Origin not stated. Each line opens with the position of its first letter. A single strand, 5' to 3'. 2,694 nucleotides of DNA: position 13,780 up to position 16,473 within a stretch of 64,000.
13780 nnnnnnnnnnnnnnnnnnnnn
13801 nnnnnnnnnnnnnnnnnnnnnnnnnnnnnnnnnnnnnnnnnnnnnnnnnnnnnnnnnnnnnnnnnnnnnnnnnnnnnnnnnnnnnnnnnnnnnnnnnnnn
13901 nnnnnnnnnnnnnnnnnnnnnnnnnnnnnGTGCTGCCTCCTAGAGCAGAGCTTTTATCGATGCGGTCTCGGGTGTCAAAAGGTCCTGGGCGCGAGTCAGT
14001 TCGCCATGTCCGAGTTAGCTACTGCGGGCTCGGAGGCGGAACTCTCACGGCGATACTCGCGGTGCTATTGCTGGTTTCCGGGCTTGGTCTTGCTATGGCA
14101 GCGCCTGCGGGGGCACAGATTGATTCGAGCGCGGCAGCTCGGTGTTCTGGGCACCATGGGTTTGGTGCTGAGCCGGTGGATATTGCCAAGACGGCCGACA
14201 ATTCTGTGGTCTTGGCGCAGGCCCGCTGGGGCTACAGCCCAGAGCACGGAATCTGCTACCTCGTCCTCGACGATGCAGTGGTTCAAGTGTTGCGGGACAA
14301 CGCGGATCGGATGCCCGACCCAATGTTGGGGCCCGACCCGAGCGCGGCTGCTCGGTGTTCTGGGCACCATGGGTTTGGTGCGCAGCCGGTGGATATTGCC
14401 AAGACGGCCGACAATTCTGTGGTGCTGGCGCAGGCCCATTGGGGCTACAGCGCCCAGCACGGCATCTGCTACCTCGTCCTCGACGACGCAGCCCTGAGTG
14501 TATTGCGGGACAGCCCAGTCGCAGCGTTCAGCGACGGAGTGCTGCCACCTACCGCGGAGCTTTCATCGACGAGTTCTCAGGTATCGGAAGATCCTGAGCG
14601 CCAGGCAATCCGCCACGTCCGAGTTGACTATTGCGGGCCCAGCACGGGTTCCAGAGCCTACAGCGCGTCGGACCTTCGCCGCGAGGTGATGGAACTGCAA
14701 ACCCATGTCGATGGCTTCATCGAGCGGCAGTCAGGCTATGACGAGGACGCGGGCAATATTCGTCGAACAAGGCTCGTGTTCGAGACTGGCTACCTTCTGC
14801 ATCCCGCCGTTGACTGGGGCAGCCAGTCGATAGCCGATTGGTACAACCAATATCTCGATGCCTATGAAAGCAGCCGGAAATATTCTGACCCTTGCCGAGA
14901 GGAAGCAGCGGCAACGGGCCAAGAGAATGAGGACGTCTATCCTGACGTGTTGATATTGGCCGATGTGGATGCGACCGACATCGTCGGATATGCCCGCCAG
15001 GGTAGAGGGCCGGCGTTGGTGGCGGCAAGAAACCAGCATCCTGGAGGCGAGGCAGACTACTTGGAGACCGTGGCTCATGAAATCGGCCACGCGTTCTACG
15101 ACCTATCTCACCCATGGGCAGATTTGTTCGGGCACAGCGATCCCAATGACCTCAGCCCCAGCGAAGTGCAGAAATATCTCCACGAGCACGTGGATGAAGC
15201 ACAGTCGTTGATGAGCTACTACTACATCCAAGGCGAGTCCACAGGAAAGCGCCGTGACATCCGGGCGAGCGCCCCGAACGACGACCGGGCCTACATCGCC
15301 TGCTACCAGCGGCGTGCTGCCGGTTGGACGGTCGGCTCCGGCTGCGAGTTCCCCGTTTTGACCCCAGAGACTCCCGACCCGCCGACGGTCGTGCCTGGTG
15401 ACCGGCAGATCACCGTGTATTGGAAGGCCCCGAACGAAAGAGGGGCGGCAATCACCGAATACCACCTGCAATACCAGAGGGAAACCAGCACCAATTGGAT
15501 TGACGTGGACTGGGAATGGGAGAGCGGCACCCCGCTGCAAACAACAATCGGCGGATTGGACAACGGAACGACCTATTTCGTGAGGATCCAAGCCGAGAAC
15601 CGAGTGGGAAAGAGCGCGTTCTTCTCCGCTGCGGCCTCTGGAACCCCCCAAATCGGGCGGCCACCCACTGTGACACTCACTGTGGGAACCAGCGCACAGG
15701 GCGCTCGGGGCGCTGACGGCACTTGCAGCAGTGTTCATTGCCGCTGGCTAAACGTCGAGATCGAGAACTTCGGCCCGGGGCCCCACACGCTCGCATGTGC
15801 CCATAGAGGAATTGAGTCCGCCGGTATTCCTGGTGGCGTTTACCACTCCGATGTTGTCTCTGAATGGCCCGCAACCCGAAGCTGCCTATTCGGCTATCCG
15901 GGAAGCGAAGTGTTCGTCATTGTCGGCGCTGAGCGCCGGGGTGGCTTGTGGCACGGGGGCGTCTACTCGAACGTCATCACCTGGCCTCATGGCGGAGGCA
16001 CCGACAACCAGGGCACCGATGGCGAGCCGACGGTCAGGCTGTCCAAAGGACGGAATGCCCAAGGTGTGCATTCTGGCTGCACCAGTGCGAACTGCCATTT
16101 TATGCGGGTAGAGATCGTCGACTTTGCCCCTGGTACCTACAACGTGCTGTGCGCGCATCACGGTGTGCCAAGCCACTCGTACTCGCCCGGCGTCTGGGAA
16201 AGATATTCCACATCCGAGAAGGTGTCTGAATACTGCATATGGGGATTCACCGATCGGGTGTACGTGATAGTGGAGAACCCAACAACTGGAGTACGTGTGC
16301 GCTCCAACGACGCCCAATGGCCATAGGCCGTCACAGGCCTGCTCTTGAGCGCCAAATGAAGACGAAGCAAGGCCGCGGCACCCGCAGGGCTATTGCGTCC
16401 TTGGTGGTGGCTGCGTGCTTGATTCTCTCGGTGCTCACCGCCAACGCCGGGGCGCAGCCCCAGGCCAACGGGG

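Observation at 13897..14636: Duplication/frameshift scar linking the 13292 and 13960 genes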

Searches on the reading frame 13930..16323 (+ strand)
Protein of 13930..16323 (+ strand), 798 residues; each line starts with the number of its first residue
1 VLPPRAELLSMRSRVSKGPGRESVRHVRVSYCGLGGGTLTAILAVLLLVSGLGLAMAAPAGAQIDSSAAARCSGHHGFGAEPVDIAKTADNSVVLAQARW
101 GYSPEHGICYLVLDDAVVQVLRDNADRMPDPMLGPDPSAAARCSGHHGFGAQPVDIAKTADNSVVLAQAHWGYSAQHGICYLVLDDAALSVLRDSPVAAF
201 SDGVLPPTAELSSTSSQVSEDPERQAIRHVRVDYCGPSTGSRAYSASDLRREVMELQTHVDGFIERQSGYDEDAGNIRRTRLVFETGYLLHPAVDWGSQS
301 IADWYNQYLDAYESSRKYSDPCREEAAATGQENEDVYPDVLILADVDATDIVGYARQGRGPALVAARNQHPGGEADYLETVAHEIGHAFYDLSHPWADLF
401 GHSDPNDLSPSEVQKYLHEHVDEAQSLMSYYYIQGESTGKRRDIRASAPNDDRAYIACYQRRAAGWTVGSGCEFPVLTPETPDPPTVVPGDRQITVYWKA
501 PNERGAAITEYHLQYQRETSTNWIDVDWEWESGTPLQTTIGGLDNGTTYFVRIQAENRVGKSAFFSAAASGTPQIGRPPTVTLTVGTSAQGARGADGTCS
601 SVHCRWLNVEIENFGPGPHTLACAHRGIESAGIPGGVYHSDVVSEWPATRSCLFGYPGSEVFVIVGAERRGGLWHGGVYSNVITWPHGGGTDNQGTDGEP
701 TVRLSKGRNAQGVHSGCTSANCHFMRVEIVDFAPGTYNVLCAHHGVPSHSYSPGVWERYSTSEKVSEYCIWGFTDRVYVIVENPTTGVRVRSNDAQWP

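Call 5: search_protein_families(library=pfam, proteins=[window:13930-16323:+], max_evalue=0.01)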
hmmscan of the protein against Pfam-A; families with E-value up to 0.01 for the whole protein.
window:13930-16323:+ (798 aa): 4 families
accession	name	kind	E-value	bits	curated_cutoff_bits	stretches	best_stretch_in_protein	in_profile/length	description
PF00041.27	fn3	-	1.4e-09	38.5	25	1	490-569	12-81/84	Fibronectin type III domain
PF25059.1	FN3_DSCAM-DSCAML_C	-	2.1e-06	28.4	39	1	499-562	11-71/89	DSCAM/DSCAML C-terminal Fn3-like domain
PF16656.11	Pur_ac_phosph_N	-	0.00011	23.2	30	1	491-565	12-89/93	Purple acid Phosphatase, N-terminal domain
PF24489.1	Ig_J_second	-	0.0047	17.4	27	1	487-570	8-92/105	Tip attachment protein J second Ig-like domain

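Call 7: find_homologous_proteins(query=window:13930-16323:+, max_evalue=0.001)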
Query window:13930-16323:+ (798 aa): 41 proteins with E <= 0.001 among 8000 candidates.
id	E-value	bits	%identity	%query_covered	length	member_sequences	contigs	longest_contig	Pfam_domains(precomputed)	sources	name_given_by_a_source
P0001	0.0e+0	1769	95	99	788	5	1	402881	PF25059.2,PF00041.28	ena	-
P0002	1.0e-277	942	68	75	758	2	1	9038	PF25059.2,PF00041.28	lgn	-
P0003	3.7e-237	808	60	75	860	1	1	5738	PF25059.2,PF00041.28,PF16656.12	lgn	-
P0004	1.1e-180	621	45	76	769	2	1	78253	PF00041.28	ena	-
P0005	1.8e-106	376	42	64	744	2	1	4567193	PF00395.26,PF00041.28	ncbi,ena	-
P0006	1.4e-105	373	44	58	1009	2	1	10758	PF25059.2,PF00395.26,PF00041.28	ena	-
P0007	1.7e-83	300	59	17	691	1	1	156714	PF13540.13,PF25390.2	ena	-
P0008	5.9e-83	298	52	21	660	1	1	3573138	PF13540.13,PF25390.2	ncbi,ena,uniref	ncbi:hypothetical protein [Candidatus Poriferisocius sp.]|uniref:hypothetical protein n=1 Tax=Candid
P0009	2.5e-67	246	35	66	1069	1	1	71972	PF25059.2,PF00395.26,PF00041.28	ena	-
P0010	7.8e-63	231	52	24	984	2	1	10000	PF00082.28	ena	-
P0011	7.7e-52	195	65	15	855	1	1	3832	-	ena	-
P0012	3.3e-50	189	66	17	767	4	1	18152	PF00415.25,PF13540.13,PF25390.2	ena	-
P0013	5.5e-49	185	63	19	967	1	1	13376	PF00415.25,PF13540.13,PF25390.2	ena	-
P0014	1.2e-48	184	61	19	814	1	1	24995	-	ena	-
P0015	6.1e-45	172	62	16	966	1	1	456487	PF00415.25,PF13540.13,PF25390.2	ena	-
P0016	2.6e-44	170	59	18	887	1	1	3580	PF00041.28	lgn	-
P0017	6.1e-44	169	59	17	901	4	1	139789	PF00041.28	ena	-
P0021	7.9e-35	139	53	16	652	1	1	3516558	PF13540.13,PF00041.28,PF25390.2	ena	-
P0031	1.3e-26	111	47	20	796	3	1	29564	PF00041.28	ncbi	-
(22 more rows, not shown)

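Call 9: find_encoding_contigs(protein=P0001, flank=10000, max_places=6)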
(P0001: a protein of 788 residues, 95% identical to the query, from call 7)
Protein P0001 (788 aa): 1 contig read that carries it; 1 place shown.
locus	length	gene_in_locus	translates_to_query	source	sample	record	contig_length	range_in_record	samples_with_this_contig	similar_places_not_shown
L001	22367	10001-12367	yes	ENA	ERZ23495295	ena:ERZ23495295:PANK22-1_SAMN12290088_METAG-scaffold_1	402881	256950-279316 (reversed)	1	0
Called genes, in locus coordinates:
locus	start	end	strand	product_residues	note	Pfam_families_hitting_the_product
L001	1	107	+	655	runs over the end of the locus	PF04311:DUF459, PF25390:WD40_RLD, PF13540:RCC1_2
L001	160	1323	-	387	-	PF00581:Rhodanese, PF00899:ThiF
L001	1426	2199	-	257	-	PF02146:SIR2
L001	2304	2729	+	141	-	-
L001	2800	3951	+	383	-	-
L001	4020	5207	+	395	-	-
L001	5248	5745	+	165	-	PF07291:MauE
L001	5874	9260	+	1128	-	PF25275:Golvesin_C (weak), PF25059:FN3_DSCAM-DSCAML_C (faint), PF00041:fn3 (weak), PF28033:Fn3_ROS1 (faint), PF00041:fn3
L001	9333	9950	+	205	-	-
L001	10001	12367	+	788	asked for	PF00041:fn3, PF25059:FN3_DSCAM-DSCAML_C (weak)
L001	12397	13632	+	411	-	PF00188:CAP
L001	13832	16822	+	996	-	-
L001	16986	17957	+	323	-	PF01909:NTP_transf_2, PF03445:DUF294 (faint), PF18765:Polbeta, PF05168:HEPN (weak)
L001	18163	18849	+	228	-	PF05685:Uma2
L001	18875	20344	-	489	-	PF02789:Peptidase_M17_N, PF00883:Peptidase_M17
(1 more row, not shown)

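Call 16: find_encoding_contigs(protein=P0002, flank=10000, max_places=3)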
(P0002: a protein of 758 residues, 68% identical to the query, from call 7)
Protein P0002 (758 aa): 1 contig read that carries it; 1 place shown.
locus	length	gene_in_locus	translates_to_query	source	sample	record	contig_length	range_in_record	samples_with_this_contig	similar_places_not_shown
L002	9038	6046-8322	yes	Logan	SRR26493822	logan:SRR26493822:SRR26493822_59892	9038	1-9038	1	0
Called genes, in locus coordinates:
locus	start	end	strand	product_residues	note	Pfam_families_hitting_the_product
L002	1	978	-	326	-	?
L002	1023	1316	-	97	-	PF06013:WXG100 (weak)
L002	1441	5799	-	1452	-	PF00498:FHA, PF16697:Yop-YscD_cpl, PF00004:AAA (faint), PF13245:AAA_19 (faint), PF13401:AAA_22 (faint), PF13604:AAA_30 (faint), PF01580:FtsK_SpoIIIE, PF01580:FtsK_SpoIIIE, +7 more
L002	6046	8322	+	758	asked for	PF00041:fn3, PF25059:FN3_DSCAM-DSCAML_C (weak)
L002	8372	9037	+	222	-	?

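Call 17: find_encoding_contigs(protein=P0004, flank=10000, max_places=3)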
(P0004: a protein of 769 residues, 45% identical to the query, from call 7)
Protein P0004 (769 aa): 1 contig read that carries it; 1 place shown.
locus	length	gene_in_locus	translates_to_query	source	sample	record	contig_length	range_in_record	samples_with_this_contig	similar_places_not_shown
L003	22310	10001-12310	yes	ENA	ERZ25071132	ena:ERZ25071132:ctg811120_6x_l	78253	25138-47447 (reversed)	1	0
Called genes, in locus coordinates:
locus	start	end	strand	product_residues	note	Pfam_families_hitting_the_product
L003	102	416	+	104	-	PF01527:HTH_Tnp_1, PF13518:HTH_28, PF13551:HTH_29 (faint)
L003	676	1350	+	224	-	PF00665:rve, PF13683:rve_3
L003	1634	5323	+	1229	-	PF28173:Upx-like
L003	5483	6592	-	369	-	PF13565:HTH_32 (weak), PF13683:rve_3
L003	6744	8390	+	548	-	PF13289:SIR2_2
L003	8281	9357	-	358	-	PF00665:rve (weak)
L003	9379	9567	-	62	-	-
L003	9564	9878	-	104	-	PF01527:HTH_Tnp_1, PF13384:HTH_23, PF13518:HTH_28, PF13551:HTH_29 (weak)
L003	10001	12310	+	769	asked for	PF00041:fn3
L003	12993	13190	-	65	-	-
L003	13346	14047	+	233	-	PF13565:HTH_32 (weak)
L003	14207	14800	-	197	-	PF00665:rve, PF13683:rve_3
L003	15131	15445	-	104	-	PF01527:HTH_Tnp_1, PF13384:HTH_23 (weak), PF13518:HTH_28, PF13551:HTH_29 (weak)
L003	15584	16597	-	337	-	PF13701:DDE_Tnp_1_4, PF01609:DDE_Tnp_1 (weak)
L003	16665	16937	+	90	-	PF01527:HTH_Tnp_1 (faint)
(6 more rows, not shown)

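Call 25: find_related_loci(query=window:13960-16323:+, collection=metagenome_contigs, flank=6000)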
Query window:13960-16323:+ (788 aa) in metagenome_contigs; peptide patterns used: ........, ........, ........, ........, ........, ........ (x = any residue, [..] = any of these).
52 stretches matched a pattern; 1 encode a relative of the query (tblastn E <= 1e-3); 1 distinct loci.
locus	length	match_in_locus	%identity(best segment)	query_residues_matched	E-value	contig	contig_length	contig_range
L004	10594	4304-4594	74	571-788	2e-41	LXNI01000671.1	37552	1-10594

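Call 26: find_related_loci(query=A2, collection=genome_contigs, flank=6000)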
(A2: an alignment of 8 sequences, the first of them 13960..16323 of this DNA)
Query A2 (788 aa) in genome_contigs; peptide patterns used: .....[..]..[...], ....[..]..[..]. (x = any residue, [..] = any of these).
490 stretches matched a pattern; 11 encode a relative of the query (tblastn E <= 1e-3); 11 distinct loci.
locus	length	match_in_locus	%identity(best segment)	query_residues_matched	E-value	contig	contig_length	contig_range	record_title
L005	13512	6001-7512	42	222-771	4e-108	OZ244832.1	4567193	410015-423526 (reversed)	MAG: Candidatus Aldehydirespirator sp. isolate 45bd059b-89eb-4db7-924e-096435c6defb genome assembly, chromosome: 1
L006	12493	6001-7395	43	200-771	5e-100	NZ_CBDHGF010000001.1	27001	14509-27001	MAG: Candidatus Poriferisodalis sp. isolate 9d14b9c2-42ee-4ee7-bd75-182aadf7d47b contig_1, whole genome shotgun sequence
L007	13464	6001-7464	39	218-697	2e-78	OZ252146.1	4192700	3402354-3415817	MAG: Candidatus Aldehydirespirator sp. isolate fd067d44-95a4-4330-b63d-26ca3bb23c52 genome assembly, chromosome: 1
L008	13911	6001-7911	36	214-788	5e-70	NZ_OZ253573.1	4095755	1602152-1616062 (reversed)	MAG: Candidatus Poriferisodalis sp. isolate 9d14b9c2-42ee-4ee7-bd75-182aadf7d47b chromosome 1, complete sequence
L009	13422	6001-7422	37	186-771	8e-75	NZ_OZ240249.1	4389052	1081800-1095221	MAG: Candidatus Poriferisodalis sp. isolate 28e7fe26-1565-4c76-bd7c-ff92479b411d chromosome 1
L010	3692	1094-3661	36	220-771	5e-62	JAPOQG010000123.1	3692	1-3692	MAG: Acidimicrobiaceae bacterium isolate APA_bin_7 c_000000022197, whole genome shotgun sequence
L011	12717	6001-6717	34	199-456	8e-25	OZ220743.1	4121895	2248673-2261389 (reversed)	MAG: Acidimicrobiales bacterium isolate dadfcd55-464f-4f03-9875-fa0eca1464b2 genome assembly, chromosome: 1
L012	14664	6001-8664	25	190-752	3e-20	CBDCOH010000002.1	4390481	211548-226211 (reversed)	MAG: Candidatus Spongiisociaceae bacterium isolate c8dab69f-a0b8-46d1-84ea-4e70fa3c0124 genome assembly, contig: contig_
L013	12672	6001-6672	32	219-456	4e-19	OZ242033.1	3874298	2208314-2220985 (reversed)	MAG: Candidatus Aldehydirespirator sp. isolate 1ca34421-b87b-4a0f-9797-154be5b25c54 genome assembly, chromosome: 1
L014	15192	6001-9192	23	187-676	5e-14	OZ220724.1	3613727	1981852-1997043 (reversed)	MAG: Acidimicrobiales bacterium isolate 2ecf3f36-bb12-4e02-a4a9-b25c11871a57 genome assembly, chromosome: 1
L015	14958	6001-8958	24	184-655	8e-14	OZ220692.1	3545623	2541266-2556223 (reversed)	MAG: Acidimicrobiales bacterium isolate 8ffd2e9a-c1ca-4386-ab1d-9011d91eb932 genome assembly, chromosome: 1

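Call 30: search_protein_families(library=ncbifam, proteins=[window:13960-16323:+], max_evalue=0.1)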
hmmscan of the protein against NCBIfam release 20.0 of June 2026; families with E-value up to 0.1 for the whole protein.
window:13960-16323:+ (788 aa): 2 families
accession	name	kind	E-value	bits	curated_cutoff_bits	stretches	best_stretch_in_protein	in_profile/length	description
NF045522.1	MXAN_2561_fam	equivalog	2.4e-05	24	150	1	468-564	168-259/304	MXAN_2561 family MXYO-CTERM-anchored protein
NF049904.1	lambda_TipJ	exception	0.098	10.1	1950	0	462-559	706-804/1163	phage attachment tail tip protein J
